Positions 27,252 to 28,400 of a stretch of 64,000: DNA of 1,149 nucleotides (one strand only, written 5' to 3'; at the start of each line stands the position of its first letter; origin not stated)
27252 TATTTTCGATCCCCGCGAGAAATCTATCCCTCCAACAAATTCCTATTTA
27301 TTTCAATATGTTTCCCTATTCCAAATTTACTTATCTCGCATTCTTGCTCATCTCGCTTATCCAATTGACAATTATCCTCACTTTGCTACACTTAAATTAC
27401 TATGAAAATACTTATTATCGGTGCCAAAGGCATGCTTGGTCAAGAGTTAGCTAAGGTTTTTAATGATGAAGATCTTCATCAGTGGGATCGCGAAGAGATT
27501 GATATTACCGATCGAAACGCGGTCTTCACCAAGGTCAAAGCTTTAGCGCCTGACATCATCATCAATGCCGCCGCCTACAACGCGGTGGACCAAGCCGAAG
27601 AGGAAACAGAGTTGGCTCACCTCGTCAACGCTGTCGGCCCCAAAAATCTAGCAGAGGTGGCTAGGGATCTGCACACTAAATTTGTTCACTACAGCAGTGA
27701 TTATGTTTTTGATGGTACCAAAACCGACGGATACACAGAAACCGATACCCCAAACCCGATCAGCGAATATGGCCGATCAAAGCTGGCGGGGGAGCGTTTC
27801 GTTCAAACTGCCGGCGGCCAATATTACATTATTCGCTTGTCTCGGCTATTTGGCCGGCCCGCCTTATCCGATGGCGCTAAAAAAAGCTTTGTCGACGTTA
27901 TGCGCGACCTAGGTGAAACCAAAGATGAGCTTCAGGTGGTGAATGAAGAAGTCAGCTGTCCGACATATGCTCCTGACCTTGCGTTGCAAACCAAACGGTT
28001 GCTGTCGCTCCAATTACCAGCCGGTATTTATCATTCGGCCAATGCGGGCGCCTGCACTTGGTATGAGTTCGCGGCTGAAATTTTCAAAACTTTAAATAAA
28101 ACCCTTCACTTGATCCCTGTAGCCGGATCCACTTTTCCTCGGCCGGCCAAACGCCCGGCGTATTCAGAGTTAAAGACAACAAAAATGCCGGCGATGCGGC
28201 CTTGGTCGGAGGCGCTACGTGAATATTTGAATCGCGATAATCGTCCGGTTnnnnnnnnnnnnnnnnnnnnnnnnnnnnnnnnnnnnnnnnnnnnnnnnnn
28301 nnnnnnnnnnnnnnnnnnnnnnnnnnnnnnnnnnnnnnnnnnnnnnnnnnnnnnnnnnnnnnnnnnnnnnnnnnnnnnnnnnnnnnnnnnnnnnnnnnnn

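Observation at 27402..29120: RmlD-RmlA fusion; dTDP-rhamnose pathway complete but scattered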

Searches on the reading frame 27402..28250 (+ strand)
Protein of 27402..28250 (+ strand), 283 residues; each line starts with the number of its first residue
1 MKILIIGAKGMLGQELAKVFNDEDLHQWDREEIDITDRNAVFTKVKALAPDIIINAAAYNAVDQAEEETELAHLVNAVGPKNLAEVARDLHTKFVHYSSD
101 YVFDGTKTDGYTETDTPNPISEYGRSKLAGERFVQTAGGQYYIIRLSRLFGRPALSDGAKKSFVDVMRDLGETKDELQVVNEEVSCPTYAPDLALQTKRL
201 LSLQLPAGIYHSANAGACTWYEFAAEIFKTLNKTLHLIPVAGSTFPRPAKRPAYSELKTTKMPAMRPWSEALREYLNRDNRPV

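Call 40: search_solved_structures(query=window:27402-28250:+, max_evalue=1e-20, show_alignments=5)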
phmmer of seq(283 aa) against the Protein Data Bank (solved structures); distinct sequences matched with E-value up to 1e-20: 13.
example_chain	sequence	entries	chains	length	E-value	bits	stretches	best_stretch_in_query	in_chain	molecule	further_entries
1vl0_A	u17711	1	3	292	1.2e-58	202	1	1-277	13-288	DTDP-4-dehydrorhamnose reductase, rfbD ortholog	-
3sc6_A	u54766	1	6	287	5.6e-57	196.5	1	2-260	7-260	dTDP-4-dehydrorhamnose reductase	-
4wpg_A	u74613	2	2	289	1.5e-41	145.9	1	3-276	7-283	dTDP-4-dehydrorhamnose reductase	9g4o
8g22_A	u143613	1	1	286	4.7e-41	144.3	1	3-279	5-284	dTDP-4-dehydrorhamnose reductase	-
1kbz_A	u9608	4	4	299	1.1e-38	136.5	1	1-262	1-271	dTDP-glucose oxidoreductase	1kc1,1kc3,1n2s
8ctr_A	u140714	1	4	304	2e-32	116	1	1-262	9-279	dTDP-4-dehydrorhamnose reductase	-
5u9c_A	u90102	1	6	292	6.6e-24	88.1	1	2-259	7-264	dTDP-4-dehydrorhamnose Reductase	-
2ydx_A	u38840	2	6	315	5.4e-22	81.8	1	2-264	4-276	METHIONINE ADENOSYLTRANSFERASE 2 SUBUNIT BETA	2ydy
4ndn_E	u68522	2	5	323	5.9e-22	81.7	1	2-264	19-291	Methionine adenosyltransferase 2 subunit beta | Isoform 2 of Methionine adenosyltransferase 2 subunit beta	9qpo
4ktt_E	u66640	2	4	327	6.2e-22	81.6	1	2-264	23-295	Methionine adenosyltransferase 2 subunit beta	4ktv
30gd_E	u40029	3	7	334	6.6e-22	81.5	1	2-264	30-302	Isoform 1 of Methionine adenosyltransferase 2 subunit beta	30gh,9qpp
2ggs_A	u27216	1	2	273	9.6e-22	81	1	1-152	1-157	273aa long hypothetical dTDP-4-dehydrorhamnose reductase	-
9gpi_D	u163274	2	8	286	7.8e-21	78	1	3-248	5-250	dTDP-4-dehydrorhamnose reductase, putative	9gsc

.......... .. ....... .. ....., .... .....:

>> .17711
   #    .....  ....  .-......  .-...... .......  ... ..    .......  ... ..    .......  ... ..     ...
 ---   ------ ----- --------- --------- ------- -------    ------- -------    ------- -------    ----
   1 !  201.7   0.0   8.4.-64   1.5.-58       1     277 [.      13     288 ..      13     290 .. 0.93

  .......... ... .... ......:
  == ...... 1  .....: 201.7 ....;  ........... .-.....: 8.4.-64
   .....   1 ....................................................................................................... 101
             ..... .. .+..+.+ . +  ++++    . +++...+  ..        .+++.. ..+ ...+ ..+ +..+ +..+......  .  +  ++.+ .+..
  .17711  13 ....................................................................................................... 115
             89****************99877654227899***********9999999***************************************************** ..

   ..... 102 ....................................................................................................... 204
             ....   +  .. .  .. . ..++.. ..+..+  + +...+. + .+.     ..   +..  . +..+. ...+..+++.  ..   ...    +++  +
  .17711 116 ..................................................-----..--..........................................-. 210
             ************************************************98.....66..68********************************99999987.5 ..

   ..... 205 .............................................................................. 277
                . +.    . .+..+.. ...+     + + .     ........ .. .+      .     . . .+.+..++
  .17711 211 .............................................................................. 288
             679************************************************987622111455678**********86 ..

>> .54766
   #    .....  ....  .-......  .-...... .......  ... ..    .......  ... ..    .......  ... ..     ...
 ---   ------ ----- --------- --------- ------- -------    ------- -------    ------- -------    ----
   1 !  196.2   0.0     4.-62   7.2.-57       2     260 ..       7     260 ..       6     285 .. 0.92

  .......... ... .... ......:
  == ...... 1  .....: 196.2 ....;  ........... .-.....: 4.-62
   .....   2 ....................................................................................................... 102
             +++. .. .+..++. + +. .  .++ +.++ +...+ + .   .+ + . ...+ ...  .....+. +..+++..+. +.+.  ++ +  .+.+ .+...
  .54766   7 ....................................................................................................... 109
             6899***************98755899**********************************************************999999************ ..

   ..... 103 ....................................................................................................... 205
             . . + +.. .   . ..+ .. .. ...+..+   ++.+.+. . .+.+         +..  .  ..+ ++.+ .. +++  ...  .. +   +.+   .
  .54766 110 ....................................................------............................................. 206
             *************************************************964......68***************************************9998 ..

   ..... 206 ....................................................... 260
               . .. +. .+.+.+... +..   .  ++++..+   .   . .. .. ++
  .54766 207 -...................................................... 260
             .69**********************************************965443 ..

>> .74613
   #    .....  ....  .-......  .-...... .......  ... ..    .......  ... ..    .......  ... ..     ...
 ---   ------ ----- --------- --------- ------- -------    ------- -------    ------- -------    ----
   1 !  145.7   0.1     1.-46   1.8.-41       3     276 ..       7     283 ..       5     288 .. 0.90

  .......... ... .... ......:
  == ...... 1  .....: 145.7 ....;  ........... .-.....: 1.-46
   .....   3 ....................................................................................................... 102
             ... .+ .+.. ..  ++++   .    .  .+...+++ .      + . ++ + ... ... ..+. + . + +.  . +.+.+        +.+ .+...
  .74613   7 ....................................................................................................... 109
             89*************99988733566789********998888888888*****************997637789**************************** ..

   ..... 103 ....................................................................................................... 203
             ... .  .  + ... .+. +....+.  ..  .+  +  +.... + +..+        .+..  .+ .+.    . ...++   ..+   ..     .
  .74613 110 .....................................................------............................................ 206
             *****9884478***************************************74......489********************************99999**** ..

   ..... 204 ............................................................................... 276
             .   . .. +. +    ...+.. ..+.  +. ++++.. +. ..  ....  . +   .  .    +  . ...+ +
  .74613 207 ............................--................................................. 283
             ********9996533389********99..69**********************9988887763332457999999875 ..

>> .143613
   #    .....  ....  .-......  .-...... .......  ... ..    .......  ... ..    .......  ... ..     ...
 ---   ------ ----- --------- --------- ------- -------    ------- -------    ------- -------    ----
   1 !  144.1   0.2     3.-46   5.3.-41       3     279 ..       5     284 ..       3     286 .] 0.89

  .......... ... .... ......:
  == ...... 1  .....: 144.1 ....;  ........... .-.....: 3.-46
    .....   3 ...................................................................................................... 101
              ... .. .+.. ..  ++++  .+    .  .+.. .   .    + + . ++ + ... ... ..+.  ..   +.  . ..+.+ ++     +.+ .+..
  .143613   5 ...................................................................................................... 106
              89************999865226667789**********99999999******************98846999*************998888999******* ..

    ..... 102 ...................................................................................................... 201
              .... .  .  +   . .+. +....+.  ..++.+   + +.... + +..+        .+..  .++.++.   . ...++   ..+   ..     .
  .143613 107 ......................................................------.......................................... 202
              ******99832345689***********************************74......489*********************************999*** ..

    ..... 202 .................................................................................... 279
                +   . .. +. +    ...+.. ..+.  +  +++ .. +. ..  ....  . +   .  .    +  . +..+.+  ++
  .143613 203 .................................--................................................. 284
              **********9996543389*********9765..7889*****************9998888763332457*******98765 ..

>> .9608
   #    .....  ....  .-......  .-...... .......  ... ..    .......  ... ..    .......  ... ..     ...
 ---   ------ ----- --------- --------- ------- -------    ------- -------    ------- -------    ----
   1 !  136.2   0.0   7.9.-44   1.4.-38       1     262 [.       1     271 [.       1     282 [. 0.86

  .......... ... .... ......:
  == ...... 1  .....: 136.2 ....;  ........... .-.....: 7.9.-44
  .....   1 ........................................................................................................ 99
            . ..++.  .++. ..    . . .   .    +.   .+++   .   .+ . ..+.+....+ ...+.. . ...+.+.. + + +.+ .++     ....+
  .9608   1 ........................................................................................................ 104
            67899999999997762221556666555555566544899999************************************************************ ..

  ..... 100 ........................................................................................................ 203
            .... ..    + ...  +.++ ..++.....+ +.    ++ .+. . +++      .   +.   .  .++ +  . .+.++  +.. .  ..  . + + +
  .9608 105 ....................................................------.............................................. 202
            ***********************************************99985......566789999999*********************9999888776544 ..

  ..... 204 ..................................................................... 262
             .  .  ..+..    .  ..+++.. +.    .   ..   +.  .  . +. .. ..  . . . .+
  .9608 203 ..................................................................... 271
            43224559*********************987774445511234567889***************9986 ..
